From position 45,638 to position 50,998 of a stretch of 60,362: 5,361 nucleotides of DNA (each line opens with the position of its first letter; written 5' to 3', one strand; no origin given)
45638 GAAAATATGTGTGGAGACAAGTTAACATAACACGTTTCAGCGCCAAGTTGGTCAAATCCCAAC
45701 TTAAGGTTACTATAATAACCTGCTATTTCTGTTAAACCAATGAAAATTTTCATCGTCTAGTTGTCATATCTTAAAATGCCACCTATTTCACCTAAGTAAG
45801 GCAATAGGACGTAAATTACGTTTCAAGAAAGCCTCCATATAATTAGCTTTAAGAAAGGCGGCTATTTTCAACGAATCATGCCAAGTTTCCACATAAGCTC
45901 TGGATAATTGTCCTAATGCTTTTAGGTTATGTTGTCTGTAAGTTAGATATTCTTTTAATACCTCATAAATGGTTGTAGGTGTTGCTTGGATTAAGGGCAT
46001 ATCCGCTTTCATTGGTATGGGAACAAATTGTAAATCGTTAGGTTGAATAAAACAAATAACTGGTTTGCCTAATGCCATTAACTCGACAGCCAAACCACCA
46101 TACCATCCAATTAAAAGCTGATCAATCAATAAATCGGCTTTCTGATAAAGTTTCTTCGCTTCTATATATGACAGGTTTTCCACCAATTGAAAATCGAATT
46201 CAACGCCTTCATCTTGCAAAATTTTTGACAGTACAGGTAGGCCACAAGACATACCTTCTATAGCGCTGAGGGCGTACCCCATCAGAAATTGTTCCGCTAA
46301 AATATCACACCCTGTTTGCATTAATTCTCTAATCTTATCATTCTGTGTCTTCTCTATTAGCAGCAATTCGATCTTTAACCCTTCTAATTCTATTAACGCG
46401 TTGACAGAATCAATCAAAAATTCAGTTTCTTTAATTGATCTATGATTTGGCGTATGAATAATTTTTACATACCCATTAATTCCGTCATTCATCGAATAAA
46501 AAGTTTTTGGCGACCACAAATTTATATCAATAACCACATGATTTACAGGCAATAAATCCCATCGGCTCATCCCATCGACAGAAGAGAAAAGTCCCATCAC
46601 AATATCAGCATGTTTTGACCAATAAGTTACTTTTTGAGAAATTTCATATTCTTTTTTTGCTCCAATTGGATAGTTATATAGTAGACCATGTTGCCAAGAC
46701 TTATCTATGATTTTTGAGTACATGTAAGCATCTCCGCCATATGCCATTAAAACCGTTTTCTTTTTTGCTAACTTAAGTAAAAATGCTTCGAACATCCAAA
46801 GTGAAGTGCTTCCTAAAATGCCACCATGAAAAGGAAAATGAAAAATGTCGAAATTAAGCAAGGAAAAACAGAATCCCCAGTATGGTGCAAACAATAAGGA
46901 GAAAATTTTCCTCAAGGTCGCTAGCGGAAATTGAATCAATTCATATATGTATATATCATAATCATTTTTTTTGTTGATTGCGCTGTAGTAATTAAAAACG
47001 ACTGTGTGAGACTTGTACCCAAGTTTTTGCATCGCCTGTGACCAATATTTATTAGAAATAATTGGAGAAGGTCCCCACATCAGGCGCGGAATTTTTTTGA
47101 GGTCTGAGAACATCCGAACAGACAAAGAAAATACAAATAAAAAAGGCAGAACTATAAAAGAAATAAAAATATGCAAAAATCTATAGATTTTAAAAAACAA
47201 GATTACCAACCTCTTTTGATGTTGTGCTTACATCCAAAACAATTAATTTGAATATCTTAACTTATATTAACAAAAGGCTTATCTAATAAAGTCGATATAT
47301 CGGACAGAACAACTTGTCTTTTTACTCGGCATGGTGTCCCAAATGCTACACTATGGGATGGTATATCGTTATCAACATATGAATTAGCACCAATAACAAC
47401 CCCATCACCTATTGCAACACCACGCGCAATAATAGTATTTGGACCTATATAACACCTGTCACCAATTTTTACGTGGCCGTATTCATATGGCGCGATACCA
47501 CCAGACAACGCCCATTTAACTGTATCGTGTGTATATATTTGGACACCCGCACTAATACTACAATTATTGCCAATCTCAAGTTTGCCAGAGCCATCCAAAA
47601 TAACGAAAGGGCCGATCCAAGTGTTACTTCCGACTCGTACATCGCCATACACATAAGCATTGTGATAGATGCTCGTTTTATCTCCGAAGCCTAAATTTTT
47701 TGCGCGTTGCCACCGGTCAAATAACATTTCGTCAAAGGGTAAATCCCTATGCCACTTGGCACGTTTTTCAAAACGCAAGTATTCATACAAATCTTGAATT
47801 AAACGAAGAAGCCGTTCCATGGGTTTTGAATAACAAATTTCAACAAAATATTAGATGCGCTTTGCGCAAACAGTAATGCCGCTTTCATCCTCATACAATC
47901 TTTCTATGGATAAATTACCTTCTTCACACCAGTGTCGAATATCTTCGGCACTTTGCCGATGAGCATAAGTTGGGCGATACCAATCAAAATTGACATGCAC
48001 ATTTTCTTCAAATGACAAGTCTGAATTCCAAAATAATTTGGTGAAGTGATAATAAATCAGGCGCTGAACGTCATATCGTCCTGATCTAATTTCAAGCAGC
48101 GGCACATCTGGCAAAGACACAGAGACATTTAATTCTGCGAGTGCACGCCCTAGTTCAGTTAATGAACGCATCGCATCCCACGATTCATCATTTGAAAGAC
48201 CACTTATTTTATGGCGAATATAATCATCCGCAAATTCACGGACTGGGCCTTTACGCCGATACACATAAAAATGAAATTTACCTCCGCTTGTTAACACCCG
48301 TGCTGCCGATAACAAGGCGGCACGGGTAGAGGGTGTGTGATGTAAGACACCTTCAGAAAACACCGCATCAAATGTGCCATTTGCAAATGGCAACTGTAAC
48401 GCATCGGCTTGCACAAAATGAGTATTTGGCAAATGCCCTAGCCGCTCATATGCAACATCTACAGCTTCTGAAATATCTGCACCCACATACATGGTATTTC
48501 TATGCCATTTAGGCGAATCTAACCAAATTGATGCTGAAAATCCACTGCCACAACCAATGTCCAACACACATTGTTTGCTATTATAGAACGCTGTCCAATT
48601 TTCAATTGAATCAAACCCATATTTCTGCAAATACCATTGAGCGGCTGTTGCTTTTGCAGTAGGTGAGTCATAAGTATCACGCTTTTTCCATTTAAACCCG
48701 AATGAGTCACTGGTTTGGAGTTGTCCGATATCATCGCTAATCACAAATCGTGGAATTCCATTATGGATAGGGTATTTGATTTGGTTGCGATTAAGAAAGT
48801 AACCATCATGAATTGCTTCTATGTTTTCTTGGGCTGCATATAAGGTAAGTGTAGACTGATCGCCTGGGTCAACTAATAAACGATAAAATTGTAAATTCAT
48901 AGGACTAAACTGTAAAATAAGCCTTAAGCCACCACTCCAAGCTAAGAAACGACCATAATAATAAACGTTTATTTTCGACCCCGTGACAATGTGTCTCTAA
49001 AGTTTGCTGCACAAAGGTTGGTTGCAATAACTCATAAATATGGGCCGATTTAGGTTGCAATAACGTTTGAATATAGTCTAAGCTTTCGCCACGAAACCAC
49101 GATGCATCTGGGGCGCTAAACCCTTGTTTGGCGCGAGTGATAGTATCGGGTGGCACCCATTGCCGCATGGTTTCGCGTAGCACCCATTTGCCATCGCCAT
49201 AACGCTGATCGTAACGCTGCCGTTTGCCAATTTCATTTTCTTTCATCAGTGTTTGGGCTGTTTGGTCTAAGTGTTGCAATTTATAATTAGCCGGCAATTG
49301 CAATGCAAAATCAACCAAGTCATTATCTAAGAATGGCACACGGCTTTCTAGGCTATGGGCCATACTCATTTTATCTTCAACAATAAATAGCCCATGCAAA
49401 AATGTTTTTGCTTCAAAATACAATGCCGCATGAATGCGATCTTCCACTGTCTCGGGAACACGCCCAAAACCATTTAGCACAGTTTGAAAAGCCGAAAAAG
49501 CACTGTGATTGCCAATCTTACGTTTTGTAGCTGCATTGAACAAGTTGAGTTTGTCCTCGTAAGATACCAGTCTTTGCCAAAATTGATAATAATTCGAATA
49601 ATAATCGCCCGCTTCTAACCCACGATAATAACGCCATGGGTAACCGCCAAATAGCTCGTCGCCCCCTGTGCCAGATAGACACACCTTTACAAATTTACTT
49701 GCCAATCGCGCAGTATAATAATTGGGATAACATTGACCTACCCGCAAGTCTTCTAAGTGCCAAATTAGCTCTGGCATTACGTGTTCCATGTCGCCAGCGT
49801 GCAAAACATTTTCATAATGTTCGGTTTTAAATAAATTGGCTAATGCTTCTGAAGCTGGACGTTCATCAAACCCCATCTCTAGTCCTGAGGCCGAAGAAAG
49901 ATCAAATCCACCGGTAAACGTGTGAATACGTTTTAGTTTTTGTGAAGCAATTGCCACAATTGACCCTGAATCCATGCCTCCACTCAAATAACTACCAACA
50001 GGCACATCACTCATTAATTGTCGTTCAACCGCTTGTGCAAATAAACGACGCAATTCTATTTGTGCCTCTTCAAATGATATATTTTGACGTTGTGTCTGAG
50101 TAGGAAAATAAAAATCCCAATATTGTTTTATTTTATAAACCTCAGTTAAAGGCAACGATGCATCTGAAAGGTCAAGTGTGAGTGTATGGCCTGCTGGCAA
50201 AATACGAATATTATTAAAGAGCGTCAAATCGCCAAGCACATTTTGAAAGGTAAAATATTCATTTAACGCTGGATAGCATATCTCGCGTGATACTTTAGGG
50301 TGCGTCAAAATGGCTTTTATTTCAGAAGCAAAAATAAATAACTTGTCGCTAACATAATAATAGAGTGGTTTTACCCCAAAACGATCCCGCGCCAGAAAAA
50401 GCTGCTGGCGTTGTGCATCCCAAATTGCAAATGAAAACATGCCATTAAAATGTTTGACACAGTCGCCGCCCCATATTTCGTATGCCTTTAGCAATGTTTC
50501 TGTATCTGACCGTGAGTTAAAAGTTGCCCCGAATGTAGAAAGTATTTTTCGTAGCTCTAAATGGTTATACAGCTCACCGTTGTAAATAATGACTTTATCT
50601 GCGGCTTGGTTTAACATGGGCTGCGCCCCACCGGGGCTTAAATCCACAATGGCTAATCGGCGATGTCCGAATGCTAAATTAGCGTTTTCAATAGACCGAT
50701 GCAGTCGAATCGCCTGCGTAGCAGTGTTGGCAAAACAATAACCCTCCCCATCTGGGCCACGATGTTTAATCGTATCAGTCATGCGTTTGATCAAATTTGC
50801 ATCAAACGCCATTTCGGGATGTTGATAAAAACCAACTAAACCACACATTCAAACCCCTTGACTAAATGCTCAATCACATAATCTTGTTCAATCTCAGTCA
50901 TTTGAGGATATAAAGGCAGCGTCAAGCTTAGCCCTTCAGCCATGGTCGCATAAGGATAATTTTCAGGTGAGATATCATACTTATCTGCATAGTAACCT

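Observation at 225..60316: Dispersed family of hairpin-forming tandem ~7-nt arrays in most intergenic spacers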

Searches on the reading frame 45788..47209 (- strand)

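Call 70: search_protein_families(library=pfam, proteins=[window:45788-47209:-])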
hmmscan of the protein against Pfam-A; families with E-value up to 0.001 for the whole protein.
window:45788-47209:- (473 aa): 2 families
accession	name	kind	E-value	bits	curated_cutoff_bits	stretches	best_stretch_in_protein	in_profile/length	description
PF00534.26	Glycos_transf_1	-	7.3e-05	22.8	26.4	0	270-328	63-121/172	Glycosyl transferases group 1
PF13692.12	Glyco_trans_1_4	-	0.00068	20.3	27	0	343-387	61-106/142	Glycosyl transferases group 1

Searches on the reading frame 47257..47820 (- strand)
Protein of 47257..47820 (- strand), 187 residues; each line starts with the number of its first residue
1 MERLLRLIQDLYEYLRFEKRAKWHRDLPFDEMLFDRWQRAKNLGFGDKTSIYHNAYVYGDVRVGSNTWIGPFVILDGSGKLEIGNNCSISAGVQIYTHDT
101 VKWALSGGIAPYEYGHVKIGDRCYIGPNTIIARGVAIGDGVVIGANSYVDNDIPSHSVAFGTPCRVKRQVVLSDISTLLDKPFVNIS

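Call 70: search_protein_families(library=pfam, proteins=[window:47257-47820:-])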
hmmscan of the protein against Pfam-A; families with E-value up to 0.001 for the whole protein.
window:47257-47820:- (187 aa): 5 families
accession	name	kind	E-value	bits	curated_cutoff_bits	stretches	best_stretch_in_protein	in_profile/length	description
PF00132.30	Hexapep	-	2.2e-19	68.7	27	2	116-150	1-35/36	Bacterial transferase hexapeptide (six repeats)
PF14602.12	Hexapep_2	-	1.2e-12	47.7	27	1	117-150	2-33/34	Hexapeptide repeat of succinyl-transferase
PF25084.1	LbH_EIF2B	-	9.8e-10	38.8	54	1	119-174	41-95/105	EIF2B subunit epsilon LbH domain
PF25087.1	GMPPB_C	-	2.2e-07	31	39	1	117-181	11-80/110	GMPPB C-terminal domain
PF24894.1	Hexapep_GlmU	-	0.00066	20.2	23.3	0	116-151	57-91/104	GlmU-like, C-terminal hexapeptide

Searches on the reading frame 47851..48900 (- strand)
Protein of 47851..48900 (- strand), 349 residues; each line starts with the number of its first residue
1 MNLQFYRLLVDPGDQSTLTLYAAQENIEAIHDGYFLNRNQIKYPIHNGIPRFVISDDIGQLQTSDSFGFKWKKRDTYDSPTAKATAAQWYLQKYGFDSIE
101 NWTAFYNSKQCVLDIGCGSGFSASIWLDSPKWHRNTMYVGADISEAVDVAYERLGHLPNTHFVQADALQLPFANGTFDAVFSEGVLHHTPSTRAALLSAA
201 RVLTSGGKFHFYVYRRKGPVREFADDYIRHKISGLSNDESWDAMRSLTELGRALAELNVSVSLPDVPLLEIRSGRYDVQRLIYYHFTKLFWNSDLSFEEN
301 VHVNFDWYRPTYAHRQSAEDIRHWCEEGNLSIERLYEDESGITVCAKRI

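Call 70: search_protein_families(library=pfam, proteins=[window:47851-48900:-])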
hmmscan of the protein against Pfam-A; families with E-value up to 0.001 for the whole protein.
window:47851-48900:- (349 aa): 7 families
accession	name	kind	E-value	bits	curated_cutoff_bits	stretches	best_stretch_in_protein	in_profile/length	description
PF08241.18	Methyltransf_11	-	3.7e-19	69.6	21.2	1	113-210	1-94/95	Methyltransferase domain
PF13649.12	Methyltransf_25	-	5.4e-17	62.7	27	1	112-207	1-97/97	Methyltransferase domain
PF08242.18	Methyltransf_12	-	4.5e-15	56.6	30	1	113-209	1-98/98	Methyltransferase domain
PF13847.12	Methyltransf_31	-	8.7e-15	55.1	27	1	110-210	5-108/145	Methyltransferase domain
PF13489.12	Methyltransf_23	-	3.2e-11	43.7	27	1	107-219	21-124/164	Methyltransferase domain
PF01209.24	Ubie_methyltran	-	5.3e-07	29.7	20.1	1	109-211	48-151/233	ubiE/COQ5 methyltransferase family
PF08003.17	Methyltransf_9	-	0.00011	21.7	23.8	1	109-208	116-214/315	Protein of unknown function (DUF1698)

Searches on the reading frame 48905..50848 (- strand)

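Call 70: search_protein_families(library=pfam, proteins=[window:48905-50848:-])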
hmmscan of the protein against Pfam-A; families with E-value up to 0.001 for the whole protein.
window:48905-50848:- (647 aa): 4 families
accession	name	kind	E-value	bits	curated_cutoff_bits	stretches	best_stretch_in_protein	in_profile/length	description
PF00733.27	Asn_synthase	-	7.3e-90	302.6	21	1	265-642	1-354/354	Asparagine synthase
PF13537.11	GATase_7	-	3.5e-46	156.7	25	1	62-181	1-122/123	Glutamine amidotransferase domain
PF13522.11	GATase_6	-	1.5e-41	141.9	27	1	55-176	9-130/130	Glutamine amidotransferase domain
PF12481.13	DUF3700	-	0.00034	20.6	27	1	130-177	125-173/228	Aluminium induced protein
